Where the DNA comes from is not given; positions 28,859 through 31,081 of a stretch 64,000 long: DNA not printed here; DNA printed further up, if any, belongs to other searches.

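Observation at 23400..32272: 8.9 kb glycan-plus-H-NS module splits the conserved pdxA-rsmA junction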

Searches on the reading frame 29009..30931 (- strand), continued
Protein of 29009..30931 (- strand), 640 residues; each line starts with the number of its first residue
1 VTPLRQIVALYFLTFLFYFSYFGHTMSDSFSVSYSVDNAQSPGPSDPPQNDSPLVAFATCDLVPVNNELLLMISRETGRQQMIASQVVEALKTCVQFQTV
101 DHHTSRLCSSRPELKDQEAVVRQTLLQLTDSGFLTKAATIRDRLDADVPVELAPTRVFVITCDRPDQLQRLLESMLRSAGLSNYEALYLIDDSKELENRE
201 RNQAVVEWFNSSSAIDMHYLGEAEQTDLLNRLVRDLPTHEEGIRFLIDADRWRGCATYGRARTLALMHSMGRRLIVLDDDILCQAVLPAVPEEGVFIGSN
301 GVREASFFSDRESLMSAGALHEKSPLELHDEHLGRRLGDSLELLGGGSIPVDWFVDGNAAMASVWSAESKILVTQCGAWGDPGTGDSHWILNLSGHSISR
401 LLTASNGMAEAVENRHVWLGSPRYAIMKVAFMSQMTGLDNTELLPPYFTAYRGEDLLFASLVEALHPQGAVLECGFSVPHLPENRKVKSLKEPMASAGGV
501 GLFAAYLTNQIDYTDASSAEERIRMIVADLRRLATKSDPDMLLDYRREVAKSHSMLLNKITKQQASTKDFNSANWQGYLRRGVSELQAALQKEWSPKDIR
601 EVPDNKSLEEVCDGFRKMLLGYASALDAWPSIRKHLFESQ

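Call 86: search_protein_representatives(alignment_id=A3)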
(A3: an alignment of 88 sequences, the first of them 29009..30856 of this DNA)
Query: 88 sequences, 615 profile positions. Proteins with E-value up to 0.001 (for the whole library): 3075; up to 1e-10: 2397; up to 1e-30: 949. The best 150 are listed.
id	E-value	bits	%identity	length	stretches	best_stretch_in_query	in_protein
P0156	0.0e+00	1029.7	-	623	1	1-610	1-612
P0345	7.2e-233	791.1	-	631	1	1-612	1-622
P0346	7.2e-219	744.9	-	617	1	1-606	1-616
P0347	3.2e-193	660.2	-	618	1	1-609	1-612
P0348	1.7e-192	657.8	-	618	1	7-608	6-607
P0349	1.1e-184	631.9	-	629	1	1-613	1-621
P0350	2.1e-181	621.1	-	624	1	1-614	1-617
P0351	8.6e-181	619.1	-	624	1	1-609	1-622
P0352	9.0e-176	602.5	-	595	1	18-611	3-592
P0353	1.2e-174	598.8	-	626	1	6-609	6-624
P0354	1.3e-172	592.1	-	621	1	14-608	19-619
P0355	8.7e-172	589.4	-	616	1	1-611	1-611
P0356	2.1e-170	584.8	-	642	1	9-610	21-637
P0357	3.1e-169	581.0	-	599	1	10-609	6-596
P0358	2.3e-167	574.7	-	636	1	1-610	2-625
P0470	2.8e-72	260.7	-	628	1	15-605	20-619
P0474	1.2e-70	255.3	-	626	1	27-607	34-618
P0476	8.2e-68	245.9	-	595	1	22-608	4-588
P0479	1.7e-66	241.6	-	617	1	16-611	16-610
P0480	1.9e-66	241.5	-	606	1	31-611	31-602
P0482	2.7e-66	240.9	-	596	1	7-610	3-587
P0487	4.0e-65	237.1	-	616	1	17-611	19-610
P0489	8.9e-65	235.9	-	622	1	38-608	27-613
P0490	9.2e-65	235.9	-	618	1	46-607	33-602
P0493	2.3e-64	234.6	-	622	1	51-612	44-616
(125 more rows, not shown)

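Call 87: search_protein_families(library=pfam, proteins=[P0470, P0474, P0476, P0479, P0480, P0482, P0487, P0489, P0490, P0493], max_evalue=0.01)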
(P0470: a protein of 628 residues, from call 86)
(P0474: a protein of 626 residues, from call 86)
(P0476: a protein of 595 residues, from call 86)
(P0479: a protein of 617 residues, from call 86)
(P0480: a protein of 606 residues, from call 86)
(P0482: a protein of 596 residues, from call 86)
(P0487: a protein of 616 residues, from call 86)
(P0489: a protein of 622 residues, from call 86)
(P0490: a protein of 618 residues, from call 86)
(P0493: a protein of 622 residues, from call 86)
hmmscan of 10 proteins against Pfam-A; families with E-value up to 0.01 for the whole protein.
P0470 (628 aa): 1 family
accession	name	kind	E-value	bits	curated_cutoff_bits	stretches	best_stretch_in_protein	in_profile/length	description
PF00535.33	Glycos_transf_2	-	0.0078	16.6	23.3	0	238-266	66-94/168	Glycosyl transferase family 2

P0474 (626 aa): 0 families

P0476 (595 aa): 0 families

P0479 (617 aa): 0 families

P0480 (606 aa): 0 families

P0482 (596 aa): 1 family
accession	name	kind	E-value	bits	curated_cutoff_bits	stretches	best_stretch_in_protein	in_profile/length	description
PF09339.16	HTH_IclR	-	0.0076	16.4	22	0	81-103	28-50/52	IclR helix-turn-helix domain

P0487 (616 aa): 0 families

P0489 (622 aa): 0 families

P0490 (618 aa): 1 family
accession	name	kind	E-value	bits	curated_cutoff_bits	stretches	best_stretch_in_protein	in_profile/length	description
PF00535.33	Glycos_transf_2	-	0.00028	21.3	23.3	0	218-247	66-95/168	Glycosyl transferase family 2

P0493 (622 aa): 1 family
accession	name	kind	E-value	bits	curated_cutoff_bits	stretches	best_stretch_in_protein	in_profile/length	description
PF00535.33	Glycos_transf_2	-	0.00017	22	23.3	0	125-168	2-42/168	Glycosyl transferase family 2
